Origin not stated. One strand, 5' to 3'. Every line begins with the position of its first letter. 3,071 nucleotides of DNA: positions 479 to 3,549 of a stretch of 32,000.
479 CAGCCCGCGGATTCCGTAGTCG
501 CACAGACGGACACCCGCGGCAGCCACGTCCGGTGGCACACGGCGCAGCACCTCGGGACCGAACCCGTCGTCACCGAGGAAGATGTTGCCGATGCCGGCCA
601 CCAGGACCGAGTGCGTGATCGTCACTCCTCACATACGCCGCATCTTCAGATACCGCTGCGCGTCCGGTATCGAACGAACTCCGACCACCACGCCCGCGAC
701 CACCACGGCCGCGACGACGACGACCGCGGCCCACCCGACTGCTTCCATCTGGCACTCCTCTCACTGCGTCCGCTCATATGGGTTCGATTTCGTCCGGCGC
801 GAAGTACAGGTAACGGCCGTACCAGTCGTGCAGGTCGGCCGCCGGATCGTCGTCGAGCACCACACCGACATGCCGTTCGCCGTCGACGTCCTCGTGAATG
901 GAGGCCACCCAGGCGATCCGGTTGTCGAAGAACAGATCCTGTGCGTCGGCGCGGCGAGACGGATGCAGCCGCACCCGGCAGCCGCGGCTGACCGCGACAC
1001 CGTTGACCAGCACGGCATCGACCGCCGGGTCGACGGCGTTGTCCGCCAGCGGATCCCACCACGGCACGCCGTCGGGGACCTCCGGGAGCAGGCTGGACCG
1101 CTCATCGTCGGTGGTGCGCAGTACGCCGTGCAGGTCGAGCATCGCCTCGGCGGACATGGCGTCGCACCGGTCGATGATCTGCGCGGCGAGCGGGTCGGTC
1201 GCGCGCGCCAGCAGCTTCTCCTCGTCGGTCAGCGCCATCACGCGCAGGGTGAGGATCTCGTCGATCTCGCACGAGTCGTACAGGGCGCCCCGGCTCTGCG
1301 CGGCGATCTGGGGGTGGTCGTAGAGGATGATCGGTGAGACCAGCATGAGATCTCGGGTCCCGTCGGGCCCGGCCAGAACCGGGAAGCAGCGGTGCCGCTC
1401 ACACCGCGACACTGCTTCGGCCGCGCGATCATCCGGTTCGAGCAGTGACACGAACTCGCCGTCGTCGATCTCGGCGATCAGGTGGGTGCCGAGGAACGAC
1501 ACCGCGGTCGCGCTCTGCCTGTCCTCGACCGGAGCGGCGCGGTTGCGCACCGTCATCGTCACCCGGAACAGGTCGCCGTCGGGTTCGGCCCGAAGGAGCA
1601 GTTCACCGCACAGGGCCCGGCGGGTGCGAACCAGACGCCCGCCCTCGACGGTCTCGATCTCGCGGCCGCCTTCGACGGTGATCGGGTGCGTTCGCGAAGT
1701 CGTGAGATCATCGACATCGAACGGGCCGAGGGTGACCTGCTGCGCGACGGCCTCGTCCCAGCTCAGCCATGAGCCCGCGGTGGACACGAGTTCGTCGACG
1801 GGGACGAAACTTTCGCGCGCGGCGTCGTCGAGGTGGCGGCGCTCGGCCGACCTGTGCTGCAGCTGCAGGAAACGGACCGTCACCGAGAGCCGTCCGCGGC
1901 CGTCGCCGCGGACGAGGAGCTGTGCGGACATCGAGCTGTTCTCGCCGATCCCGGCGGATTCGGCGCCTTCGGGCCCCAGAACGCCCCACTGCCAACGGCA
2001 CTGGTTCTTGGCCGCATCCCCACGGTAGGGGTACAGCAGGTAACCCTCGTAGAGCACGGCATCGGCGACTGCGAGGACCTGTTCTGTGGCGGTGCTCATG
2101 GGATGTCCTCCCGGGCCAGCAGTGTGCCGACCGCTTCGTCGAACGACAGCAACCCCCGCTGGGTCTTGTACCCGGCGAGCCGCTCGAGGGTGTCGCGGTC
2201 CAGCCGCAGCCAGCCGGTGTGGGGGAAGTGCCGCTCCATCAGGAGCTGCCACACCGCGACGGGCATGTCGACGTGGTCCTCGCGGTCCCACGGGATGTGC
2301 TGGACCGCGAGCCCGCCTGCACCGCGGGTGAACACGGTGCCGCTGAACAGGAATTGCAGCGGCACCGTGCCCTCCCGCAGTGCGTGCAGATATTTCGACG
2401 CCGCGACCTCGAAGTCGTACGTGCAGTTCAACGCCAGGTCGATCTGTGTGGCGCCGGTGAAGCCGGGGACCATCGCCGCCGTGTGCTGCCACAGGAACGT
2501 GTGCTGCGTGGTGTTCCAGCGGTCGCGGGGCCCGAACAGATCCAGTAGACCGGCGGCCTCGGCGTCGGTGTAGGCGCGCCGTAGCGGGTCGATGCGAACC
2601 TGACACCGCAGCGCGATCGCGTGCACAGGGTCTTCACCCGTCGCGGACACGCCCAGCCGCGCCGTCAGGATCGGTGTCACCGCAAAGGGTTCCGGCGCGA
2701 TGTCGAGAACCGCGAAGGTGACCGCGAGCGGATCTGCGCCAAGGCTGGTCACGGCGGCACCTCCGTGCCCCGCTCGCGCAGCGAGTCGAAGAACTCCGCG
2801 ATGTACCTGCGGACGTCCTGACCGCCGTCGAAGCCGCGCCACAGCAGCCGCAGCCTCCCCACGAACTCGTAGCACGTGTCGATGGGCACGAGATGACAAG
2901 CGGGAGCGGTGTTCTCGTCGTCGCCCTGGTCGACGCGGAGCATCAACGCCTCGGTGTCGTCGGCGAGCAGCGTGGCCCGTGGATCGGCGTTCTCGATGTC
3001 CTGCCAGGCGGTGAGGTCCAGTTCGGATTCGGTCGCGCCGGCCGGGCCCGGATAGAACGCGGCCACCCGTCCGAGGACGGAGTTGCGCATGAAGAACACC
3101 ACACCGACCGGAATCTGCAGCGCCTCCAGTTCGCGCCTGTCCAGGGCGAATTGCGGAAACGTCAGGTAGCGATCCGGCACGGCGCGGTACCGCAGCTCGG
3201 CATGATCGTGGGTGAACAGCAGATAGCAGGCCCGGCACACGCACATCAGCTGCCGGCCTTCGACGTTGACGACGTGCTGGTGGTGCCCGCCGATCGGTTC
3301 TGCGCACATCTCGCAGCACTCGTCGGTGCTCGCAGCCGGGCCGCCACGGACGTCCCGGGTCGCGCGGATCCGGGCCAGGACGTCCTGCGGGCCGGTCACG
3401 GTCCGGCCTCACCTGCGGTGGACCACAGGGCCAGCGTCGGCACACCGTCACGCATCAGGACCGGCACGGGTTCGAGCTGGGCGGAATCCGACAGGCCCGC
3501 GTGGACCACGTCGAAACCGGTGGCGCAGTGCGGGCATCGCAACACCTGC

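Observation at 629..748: Unlisted 39-aa transmembrane micro-protein is the only predicted membrane element of the hydrogenase operon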

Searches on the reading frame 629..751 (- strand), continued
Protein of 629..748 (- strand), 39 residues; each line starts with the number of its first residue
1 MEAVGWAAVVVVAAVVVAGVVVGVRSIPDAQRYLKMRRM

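Call 52: find_encoding_contigs(protein=P0274, flank=7000, max_places=2)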
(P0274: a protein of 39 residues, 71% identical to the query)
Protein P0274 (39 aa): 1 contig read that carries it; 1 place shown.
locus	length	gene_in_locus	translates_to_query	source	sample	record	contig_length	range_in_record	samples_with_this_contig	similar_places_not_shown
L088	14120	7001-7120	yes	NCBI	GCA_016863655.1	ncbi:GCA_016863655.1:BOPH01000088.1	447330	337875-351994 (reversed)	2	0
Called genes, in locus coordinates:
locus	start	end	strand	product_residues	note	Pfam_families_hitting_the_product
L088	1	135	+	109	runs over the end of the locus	PF01155:HypA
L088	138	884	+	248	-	PF02492:cobW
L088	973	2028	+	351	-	PF01058:Oxidored_q6, PF14720:NiFe_hyd_SSU_C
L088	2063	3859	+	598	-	PF00374:NiFeSe_Hases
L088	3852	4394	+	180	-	PF01106:NifU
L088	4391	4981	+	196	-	PF19372:DUF5947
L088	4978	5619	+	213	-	PF19562:DUF6084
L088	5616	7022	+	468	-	-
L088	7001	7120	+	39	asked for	PF21833:DUF6893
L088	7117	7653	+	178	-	PF01750:HycI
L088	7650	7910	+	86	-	PF01455:HupF_HypC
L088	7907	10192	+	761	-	PF00708:Acylphosphatase, PF07503:zf-HYPF, PF01300:Sua5_yciO_yrdC, PF17788:HypF_C, PF22521:HypF_C_2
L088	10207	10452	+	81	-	PF01455:HupF_HypC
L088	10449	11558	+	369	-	PF01924:HypD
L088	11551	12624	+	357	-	PF00586:AIRS, PF02769:AIRS_C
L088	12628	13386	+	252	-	PF19927:DUF6390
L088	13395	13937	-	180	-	PF01381:HTH_3 (weak), PF13560:HTH_31 (weak)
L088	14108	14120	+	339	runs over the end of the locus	PF01058:Oxidored_q6, PF14720:NiFe_hyd_SSU_C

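Call 66: find_encoding_contigs(protein=P0291, flank=5000, max_places=1)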
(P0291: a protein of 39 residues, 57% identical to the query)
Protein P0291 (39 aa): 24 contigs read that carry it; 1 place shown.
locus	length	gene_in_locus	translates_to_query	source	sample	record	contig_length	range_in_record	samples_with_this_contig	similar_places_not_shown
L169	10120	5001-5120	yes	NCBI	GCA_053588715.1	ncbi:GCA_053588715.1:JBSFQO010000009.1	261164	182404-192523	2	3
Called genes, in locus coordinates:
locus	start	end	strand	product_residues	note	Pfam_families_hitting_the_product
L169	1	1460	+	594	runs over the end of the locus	PF00374:NiFeSe_Hases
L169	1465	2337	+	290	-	PF01106:NifU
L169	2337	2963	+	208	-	PF19372:DUF5947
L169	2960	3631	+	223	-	PF19562:DUF6084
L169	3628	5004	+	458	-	-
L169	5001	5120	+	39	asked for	PF21833:DUF6893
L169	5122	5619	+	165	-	PF01750:HycI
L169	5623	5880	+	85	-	PF01455:HupF_HypC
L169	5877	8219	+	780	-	PF00708:Acylphosphatase, PF07503:zf-HYPF, PF01300:Sua5_yciO_yrdC, PF17788:HypF_C, PF00814:TsaD (faint), PF22521:HypF_C_2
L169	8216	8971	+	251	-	PF01455:HupF_HypC (weak)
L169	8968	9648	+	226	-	PF13580:SIS_2, PF01380:SIS (weak)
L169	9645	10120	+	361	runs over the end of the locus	PF00586:AIRS, PF02769:AIRS_C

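Call 67: find_encoding_contigs(protein=P0287, flank=5000, max_places=1)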
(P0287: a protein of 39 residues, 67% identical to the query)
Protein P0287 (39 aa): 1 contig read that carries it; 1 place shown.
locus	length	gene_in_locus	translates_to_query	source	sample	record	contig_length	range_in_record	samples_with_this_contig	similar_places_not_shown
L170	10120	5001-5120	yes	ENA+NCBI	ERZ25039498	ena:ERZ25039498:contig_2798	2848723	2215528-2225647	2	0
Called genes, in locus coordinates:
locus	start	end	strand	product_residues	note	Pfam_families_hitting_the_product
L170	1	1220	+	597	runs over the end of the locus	PF00374:NiFeSe_Hases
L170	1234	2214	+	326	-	PF01106:NifU, PF00355:Rieske (weak)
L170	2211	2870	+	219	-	PF19372:DUF5947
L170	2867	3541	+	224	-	PF19562:DUF6084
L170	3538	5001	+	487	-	-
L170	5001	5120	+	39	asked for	PF21833:DUF6893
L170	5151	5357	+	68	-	-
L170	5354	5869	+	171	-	PF01750:HycI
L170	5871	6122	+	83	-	PF01455:HupF_HypC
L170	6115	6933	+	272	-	PF19927:DUF6390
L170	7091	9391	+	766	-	PF00708:Acylphosphatase, PF07503:zf-HYPF, PF01300:Sua5_yciO_yrdC, PF17788:HypF_C, PF22521:HypF_C_2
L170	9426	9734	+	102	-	PF01455:HupF_HypC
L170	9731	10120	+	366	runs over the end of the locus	PF01924:HypD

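Call 68: find_encoding_contigs(protein=P0256, flank=5000, max_places=1)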
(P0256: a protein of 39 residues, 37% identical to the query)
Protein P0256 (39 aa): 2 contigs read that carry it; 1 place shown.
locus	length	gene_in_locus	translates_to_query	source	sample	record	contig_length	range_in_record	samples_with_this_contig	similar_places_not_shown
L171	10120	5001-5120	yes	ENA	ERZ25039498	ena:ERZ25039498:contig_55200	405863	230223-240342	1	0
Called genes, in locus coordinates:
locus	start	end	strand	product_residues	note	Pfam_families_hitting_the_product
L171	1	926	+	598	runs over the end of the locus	PF00374:NiFeSe_Hases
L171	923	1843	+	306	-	PF01106:NifU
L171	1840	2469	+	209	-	PF19372:DUF5947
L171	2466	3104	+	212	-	PF19562:DUF6084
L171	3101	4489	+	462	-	-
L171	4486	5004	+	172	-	PF01750:HycI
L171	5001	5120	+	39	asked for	PF21833:DUF6893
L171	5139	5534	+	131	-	PF01155:HypA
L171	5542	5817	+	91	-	PF01455:HupF_HypC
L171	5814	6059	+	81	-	PF01455:HupF_HypC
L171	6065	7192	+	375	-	PF01924:HypD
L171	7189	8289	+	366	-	PF00586:AIRS, PF02769:AIRS_C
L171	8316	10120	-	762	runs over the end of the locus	PF00708:Acylphosphatase, PF07503:zf-HYPF, PF01300:Sua5_yciO_yrdC, PF17788:HypF_C, PF22521:HypF_C_2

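Call 73: predict_structure(alignment_id=A1)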
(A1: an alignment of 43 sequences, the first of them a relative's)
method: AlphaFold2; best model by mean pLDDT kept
length: 39 residues; sequences in the alignment: 43
mean_pLDDT: 91.6   pTM: 0.54
mean pLDDT of the five models: 91.6, 89.9, 89.4, 84.8, 83.2
residues with pLDDT >= 90: 24; 70-90: 13; 50-70: 2; < 50: 0
segments of 3 or more residues with pLDDT < 50: none
pLDDT, mean of each block of 10 residues (from residue 1): 92 98 91 85
secondary structure, 60 per line:
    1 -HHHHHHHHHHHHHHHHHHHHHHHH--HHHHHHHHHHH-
elements in order: H2-25 H28-38

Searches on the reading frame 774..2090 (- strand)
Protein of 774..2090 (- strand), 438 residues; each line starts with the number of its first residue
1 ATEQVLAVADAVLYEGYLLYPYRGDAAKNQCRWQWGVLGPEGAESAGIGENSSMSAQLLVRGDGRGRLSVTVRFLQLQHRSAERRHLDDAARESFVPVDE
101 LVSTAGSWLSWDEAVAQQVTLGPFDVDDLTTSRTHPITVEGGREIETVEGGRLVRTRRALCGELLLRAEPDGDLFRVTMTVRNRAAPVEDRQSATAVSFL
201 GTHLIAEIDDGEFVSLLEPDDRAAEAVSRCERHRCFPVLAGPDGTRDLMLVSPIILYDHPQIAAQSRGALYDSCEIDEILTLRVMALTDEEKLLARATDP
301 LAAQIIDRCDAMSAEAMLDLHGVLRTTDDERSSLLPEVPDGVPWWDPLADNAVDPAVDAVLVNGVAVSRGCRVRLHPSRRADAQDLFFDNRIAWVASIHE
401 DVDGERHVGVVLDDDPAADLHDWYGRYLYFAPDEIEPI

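Call 6: search_protein_families(library=pfam, proteins=[window:774-2090:-], max_evalue=0.01)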
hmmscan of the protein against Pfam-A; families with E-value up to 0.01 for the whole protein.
window:774-2090:- (438 aa): 0 families

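Call 9: search_protein_families(library=ncbifam, proteins=[window:774-2090:-], max_evalue=0.01)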
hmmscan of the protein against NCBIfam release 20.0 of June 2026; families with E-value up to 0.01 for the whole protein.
window:774-2090:- (438 aa): 0 families

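Call 42: find_related_loci(query=A2, collection=genome_contigs, flank=6000)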
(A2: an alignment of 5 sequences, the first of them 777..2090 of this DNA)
Query A2 (438 aa) in genome_contigs; peptide patterns used: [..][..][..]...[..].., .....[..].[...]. (x = any residue, [..] = any of these).
600 stretches matched a pattern (row limit reached: there are more); 585 encode a relative of the query (tblastn E <= 1e-3); the best 80 are kept; 80 distinct loci.
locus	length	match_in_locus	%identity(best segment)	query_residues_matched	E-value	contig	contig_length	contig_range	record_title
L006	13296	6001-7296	71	3-438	0e+0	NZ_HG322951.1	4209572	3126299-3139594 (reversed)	Mycolicibacterium septicum DSM 44393 strain type strain: DSM 44393, whole genome shotgun sequence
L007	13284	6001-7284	67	7-438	0e+0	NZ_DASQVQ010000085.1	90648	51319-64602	MAG: Mycobacterium sp. isolate SMAG_U10991 k141_228560, whole genome shotgun sequence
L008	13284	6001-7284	67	7-438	0e+0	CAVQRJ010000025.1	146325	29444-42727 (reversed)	MAG: uncultured Actinomycetota bacterium isolate MFD00392.bin.1.317 genome assembly, contig: contig_7766, whole genome s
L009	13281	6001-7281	66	7-438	0e+0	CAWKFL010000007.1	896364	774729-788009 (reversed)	MAG: uncultured Actinomycetota bacterium isolate MFD09212.bin.1.219 genome assembly, contig: contig_480, whole genome sh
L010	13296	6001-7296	66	3-438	0e+0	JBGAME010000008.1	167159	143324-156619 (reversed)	MAG: Mycobacterium sp. isolate MAG_MBR_H10.64 MBRH10-64_opera_contig_383, whole genome shotgun sequence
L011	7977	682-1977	67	3-438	0e+0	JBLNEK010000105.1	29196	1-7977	MAG: Candidatus Sericytochromatia bacterium isolate MAG75 PRJNA889980_bin14_renamed_104, whole genome shotgun sequence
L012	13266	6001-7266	67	13-438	2e-179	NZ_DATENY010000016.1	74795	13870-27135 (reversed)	MAG: Mycobacterium sp. isolate SMAG_U8981 k141_1100429, whole genome shotgun sequence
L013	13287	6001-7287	64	7-438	2e-179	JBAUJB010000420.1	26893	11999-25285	MAG: Mycobacterium sp. isolate MFD12130_ilm_asm_bin1 k127_57188, whole genome shotgun sequence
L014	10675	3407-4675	64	13-438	2e-176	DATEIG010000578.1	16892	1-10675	MAG TPA_asm: Mycobacterium sp. isolate SMAG_U8831 k141_2248003, whole genome shotgun sequence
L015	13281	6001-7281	65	8-438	1e-175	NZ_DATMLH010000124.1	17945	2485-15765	MAG: Mycobacterium sp. isolate SMAG_U12792 k141_3792840, whole genome shotgun sequence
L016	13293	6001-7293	65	8-438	1e-175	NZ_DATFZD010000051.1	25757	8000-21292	MAG: Mycobacterium sp. isolate SMAG_U9560 k141_644906, whole genome shotgun sequence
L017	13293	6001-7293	61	3-438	2e-174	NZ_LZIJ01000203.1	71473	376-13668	Mycobacterium sp. 852002-51163_SCH5372311 contig_92, whole genome shotgun sequence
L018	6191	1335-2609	62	7-438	6e-175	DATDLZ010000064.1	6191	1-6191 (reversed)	MAG TPA_asm: Mycobacterium sp. isolate SMAG_U397 k141_877481, whole genome shotgun sequence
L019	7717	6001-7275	63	7-438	2e-173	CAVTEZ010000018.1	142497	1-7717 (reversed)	MAG: uncultured Actinomycetota bacterium isolate MFD00964.bin.2.52 genome assembly, contig: contig_44541, whole genome s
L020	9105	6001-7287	64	8-438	4e-173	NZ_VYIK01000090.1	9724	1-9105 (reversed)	MAG: Mycobacterium sp. isolate FL-1 NODE_90_length_9724_cov_323.644327, whole genome shotgun sequence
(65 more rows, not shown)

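Call 69: find_homologous_proteins(query=window:777-2090:-, max_evalue=1e-10)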
Query window:777-2090:- (438 aa): 7998 proteins with E <= 1e-10 among 8000 candidates; the best 120 are listed.
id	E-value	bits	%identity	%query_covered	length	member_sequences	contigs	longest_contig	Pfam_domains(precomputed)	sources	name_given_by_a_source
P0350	2.0e-290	981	100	100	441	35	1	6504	-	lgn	-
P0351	9.2e-238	807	81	100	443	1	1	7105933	-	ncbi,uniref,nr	ncbi:hypothetical protein [Mycolicibacterium goodii]|uniref:Uncharacterized protein n=1 Tax=Mycolici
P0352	3.7e-234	796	79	100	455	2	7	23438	-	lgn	-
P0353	8.9e-216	735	76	100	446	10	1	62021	-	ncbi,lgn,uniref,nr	ncbi:hypothetical protein KL953_29795 [Mycolicibacterium goodii]|uniref:hypothetical protein n=1 Tax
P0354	2.5e-200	684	70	100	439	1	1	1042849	-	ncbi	ncbi:hypothetical protein [Mycobacterium sp. NPDC004974]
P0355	5.5e-200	683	71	100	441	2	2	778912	-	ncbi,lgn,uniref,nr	ncbi:hypothetical protein [Mycobacterium sp. URHD0025]|uniref:hypothetical protein n=1 Tax=Mycobacte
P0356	5.4e-199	680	70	100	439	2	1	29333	-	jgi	jgi:hypothetical protein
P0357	5.3e-198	676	70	100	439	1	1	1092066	-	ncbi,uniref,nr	ncbi:hypothetical protein M2272_000108 [Mycobacterium frederiksbergense]|uniref:Uncharacterized prot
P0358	7.2e-198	676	71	100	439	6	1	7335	-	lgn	-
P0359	1.4e-197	675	70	100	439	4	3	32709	-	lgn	-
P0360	1.9e-197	675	71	100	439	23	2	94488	-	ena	-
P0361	2.6e-196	671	70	100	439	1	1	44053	-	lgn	-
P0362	2.9e-196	671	70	100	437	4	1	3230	-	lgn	-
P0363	3.6e-196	670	70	100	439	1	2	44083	-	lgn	-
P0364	4.0e-196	670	70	100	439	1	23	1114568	-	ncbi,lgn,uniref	ncbi:hypothetical protein [Mycolicibacterium nivoides]|uniref:Uncharacterized protein n=1 Tax=Mycoli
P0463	5.3e-182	624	67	98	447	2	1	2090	-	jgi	jgi:hypothetical protein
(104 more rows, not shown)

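Call 76: predict_structure(alignment_id=A6)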
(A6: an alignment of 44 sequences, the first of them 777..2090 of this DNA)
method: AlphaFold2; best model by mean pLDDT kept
length: 438 residues; sequences in the alignment: 44
mean_pLDDT: 71.6   pTM: 0.60
mean pLDDT of the five models: 71.6, 71.5, 69.1, 68.3, 66.7
residues with pLDDT >= 90: 115; 70-90: 147; 50-70: 89; < 50: 87
segments of 3 or more residues with pLDDT < 50: 22-33, 256-274, 317-356, 380-386, 422-426
pLDDT, mean of each block of 10 residues (from residue 1): 73 60 42 67 82 87 89 90 92 91 85 87 94 95 93 94 95 90 93 87 91 76 74 63 78 53 35 48 58 70 62 51 36 28 30 49 79 75 52 79 70 66 55 85
secondary structure, 60 per line:
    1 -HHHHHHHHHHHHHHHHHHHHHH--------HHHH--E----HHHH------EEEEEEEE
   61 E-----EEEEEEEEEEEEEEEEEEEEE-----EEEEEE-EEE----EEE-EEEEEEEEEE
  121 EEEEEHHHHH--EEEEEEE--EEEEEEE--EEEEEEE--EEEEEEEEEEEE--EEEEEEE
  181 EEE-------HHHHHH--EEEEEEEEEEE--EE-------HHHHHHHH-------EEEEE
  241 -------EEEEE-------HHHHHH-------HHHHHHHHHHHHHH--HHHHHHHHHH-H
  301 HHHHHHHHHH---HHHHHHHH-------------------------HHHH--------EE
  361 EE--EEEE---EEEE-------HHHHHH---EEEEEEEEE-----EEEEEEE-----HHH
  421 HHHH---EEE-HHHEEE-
elements in order: H2-23 H32-35 H43-46 E53-61 E67-87 E93-98 E100-102 E107-109 E111-125 H126-130 E133-139 E142-148 E151-157 E160-171 E174-183 H191-196 E199-209 H221-228 E236-240 E248-252 H260-265 H273-286 H289-298 H300-310 H314-321 H347-350 E359-362 E365-368 E372-375 H383-388 E392-400 E406-412 H418-424 E428-430 E435-437

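Call 78: fold_search(model_id=the predicted structure, library=pdb)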
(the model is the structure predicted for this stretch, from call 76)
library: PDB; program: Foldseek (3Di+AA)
matches with E <= 10: 982; with E <= 0.001: 2
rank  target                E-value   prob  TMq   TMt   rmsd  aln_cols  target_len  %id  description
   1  7s9v_A                7.8e-07  1.00  0.23  0.09  21.9       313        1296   14  DrmAB:ADP (released 2022-06-15)
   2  7s9w_A                1.0e-06  1.00  0.24  0.10  21.4       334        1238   15  Structure of DrmAB:ADP:DNA complex (released 2022-06-15)
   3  6dv6_A                6.1e-03  0.30  0.12  0.13  19.4       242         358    9  Structure of the Salmonella SPI-1 type III secretion injectisome secretin InvG (residues 176-end) in the open gate sta (released 2018-10-03)
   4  6dv3_A                6.1e-03  0.30  0.12  0.11  19.4       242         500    9  Structure of the Salmonella SPI-1 type III secretion injectisome secretin InvG in the open gate state (released 2018-10-03)
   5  7ah9_5E               6.8e-03  0.38  0.12  0.11  16.7       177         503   11  Substrate-engaged type 3 secretion system needle complex from Salmonella enterica typhimurium - SpaR state 1 (released 2021-03-17)
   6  8axl_A                7.2e-03  0.44  0.11  0.14  19.2       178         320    5  Outer membrane secretin pore of the type 3 secretion system of Shigella flexneri (released 2023-03-01)
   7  9efh_A                7.2e-03  0.06  0.08  0.06  25.6       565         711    8  The prefusion conformation of herpes simplex virus type 1 (HSV-1) glycoprotein B (gB) mutant R131F (released 2026-04-08)
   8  6q15_A                9.9e-03  0.30  0.12  0.11  19.4       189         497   10  Structure of the Salmonella SPI-1 injectisome needle complex (released 2019-10-23)
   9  7ah9_5O               1.0e-02  0.30  0.11  0.10  16.0       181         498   10  Substrate-engaged type 3 secretion system needle complex from Salmonella enterica typhimurium - SpaR state 1 (released 2021-03-17)
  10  9e0l_A                1.4e-02  0.06  0.08  0.06  25.2       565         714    8  The prefusion conformation of herpes simplex virus type 1 (HSV-1) glycoprotein B (gB) (released 2026-03-18)
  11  9efs_A                2.1e-02  0.06  0.08  0.06  24.5       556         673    9  The primed conformation of herpes simplex virus type 1 (HSV-1) glycoprotein B (gB) mutant R131F (released 2026-04-08)
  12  2gum_B                2.9e-02  0.04  0.08  0.06  37.6       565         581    8  Crystal structure of the extracellular domain of glycoprotein B from Herpes Simplex Virus type I (released 2006-07-25)
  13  2zez_C                3.5e-02  0.08  0.06  0.14  20.2       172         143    6  Family 16 Carbohydrate Binding Module-2 (released 2008-03-25)
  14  5ys6                  3.9e-02  0.04  0.08  0.06  38.2       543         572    9  Structure of the ectodomain of pseudorabies virus glycoproten B (released 2017-12-27)
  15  7r0w_V                4.3e-02  1.00  0.13  0.77   2.4        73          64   16  2.8 Angstrom cryo-EM structure of the dimeric cytochrome b6f-PetP complex from Synechocystis sp. PCC 6803 with nativel (released 2022-07-06)
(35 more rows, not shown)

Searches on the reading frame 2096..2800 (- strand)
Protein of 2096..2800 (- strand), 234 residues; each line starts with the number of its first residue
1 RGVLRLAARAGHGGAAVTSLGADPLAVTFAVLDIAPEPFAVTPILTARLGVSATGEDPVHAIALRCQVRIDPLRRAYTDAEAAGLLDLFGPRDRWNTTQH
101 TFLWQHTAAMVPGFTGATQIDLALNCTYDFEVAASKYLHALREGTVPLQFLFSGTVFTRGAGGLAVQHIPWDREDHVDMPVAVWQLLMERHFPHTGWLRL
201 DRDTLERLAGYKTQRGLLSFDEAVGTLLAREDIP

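Call 6: search_protein_families(library=pfam, proteins=[window:2096-2800:-], max_evalue=0.01)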
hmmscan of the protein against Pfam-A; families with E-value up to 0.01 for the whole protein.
window:2096-2800:- (234 aa): 1 family
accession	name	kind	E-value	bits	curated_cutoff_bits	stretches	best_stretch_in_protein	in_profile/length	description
PF19562.4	DUF6084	-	9.6e-94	313.3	25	1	27-231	4-208/213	Family of unknown function (DUF6084)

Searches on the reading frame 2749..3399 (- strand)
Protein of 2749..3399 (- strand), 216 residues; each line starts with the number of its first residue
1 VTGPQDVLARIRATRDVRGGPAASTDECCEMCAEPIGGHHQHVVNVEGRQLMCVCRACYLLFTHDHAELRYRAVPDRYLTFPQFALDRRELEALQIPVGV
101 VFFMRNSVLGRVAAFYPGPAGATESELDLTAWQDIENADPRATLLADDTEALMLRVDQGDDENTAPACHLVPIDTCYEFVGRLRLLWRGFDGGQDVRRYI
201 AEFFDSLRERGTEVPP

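Call 6: search_protein_families(library=pfam, proteins=[window:2749-3399:-], max_evalue=0.01)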
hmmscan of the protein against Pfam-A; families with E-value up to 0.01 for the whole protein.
window:2749-3399:- (216 aa): 1 family
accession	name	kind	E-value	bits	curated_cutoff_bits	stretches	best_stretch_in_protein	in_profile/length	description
PF19372.4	DUF5947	-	1.8e-70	236.6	25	1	29-210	2-176/177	Family of unknown function (DUF5947)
